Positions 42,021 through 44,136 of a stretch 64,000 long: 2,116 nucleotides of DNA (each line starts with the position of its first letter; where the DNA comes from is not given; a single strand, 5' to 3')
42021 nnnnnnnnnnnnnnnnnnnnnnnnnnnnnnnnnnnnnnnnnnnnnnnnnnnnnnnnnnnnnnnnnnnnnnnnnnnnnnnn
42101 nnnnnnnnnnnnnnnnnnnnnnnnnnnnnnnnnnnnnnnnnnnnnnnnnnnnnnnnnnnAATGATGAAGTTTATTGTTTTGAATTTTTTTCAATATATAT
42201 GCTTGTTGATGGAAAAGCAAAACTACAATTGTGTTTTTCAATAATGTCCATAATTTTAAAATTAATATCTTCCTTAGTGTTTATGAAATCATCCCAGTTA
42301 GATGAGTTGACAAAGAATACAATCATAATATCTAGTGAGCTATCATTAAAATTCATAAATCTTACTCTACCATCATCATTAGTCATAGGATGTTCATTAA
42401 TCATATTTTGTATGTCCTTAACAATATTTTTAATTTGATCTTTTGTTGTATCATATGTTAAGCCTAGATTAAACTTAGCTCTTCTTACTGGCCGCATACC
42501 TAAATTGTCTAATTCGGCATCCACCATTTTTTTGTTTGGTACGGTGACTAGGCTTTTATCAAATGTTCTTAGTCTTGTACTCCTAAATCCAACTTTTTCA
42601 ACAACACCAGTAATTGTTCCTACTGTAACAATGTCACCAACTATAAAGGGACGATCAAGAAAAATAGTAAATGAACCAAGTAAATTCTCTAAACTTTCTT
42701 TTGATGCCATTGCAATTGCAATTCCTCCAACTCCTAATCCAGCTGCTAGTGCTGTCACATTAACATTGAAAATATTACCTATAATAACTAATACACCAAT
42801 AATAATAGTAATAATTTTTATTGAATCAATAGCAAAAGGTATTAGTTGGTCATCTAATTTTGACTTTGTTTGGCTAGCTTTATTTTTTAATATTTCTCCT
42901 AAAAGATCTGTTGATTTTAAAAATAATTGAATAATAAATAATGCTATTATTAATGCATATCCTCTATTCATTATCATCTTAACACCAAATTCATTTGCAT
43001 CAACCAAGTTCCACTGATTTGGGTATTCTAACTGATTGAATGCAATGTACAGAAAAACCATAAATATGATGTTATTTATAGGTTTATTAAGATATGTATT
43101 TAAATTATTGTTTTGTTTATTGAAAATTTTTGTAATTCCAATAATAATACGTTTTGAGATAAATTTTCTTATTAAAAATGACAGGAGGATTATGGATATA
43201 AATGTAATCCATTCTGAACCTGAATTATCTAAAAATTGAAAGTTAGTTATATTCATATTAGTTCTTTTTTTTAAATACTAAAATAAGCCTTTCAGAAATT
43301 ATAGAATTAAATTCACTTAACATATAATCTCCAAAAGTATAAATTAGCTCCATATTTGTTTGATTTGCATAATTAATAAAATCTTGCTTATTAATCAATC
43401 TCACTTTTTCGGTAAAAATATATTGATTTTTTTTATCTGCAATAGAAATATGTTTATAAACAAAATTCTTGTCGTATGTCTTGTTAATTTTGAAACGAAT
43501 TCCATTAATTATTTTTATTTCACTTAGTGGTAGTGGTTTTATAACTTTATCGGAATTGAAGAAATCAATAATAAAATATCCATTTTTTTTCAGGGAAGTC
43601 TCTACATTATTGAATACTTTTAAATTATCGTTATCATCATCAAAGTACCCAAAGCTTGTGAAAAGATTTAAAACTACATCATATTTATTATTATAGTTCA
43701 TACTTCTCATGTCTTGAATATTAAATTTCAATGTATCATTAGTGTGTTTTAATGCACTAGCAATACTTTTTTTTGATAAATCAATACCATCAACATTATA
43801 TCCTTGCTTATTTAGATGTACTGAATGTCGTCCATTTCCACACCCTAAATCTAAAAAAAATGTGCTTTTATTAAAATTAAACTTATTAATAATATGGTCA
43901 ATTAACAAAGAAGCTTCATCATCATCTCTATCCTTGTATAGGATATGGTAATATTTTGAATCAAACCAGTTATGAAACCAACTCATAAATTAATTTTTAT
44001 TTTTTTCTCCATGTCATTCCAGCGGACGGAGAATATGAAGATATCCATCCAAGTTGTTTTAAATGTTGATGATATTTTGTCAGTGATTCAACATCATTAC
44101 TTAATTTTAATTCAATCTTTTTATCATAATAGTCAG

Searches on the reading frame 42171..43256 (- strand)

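Call 14: search_protein_families(library=pfam, proteins=[window:42171-43256:-], max_evalue=0.00001)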
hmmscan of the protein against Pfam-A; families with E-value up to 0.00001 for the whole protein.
window:42171-43256:- (361 aa): 2 families
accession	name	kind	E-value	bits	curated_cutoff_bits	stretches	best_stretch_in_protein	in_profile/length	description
PF00924.24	MS_channel_2nd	-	9.6e-21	74.1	20.2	1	188-252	2-66/68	Mechanosensitive ion channel, beta-domain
PF21082.3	MS_channel_3rd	-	2.2e-16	60.5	21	1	261-345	2-87/88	Mechanosensitive ion channel MscS, C-terminal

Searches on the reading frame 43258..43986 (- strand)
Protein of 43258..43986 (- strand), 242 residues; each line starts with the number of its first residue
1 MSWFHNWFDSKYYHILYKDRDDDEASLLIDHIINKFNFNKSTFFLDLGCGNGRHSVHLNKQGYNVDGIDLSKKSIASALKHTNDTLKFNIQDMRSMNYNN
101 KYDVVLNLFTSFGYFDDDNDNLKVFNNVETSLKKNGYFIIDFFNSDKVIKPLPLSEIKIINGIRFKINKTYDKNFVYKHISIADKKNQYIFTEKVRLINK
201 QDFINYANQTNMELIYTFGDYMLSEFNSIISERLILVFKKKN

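Call 14: search_protein_families(library=pfam, proteins=[window:43258-43986:-], max_evalue=0.00001)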
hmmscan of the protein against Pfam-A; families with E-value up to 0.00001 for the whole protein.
window:43258-43986:- (242 aa): 9 families
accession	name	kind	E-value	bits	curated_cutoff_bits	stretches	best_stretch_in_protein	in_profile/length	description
PF13847.12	Methyltransf_31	-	4.7e-16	59.2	27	1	41-146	4-116/145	Methyltransferase domain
PF13649.12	Methyltransf_25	-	3.2e-14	53.8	27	1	45-136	2-97/97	Methyltransferase domain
PF08241.18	Methyltransf_11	-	9.4e-13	49.1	21.2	1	45-140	1-95/95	Methyltransferase domain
PF03848.20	TehB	-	1.1e-11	44.9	20.4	1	38-155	28-148/193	Tellurite resistance protein TehB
PF13489.12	Methyltransf_23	-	1.4e-09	38.4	27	1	33-148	13-125/164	Methyltransferase domain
PF08242.18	Methyltransf_12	-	6.9e-09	36.8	30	1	45-138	1-98/98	Methyltransferase domain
PF02353.26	CMAS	-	1.2e-06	28.5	27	1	23-141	44-165/273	Mycolic acid cyclopropane synthetase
PF05175.20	MTS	-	7.2e-06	26.2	23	0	20-106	15-103/170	Methyltransferase small domain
PF07757.19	AdoMet_MTase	-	8.1e-06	26.5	27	0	25-76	46-97/115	Predicted AdoMet-dependent methyltransferase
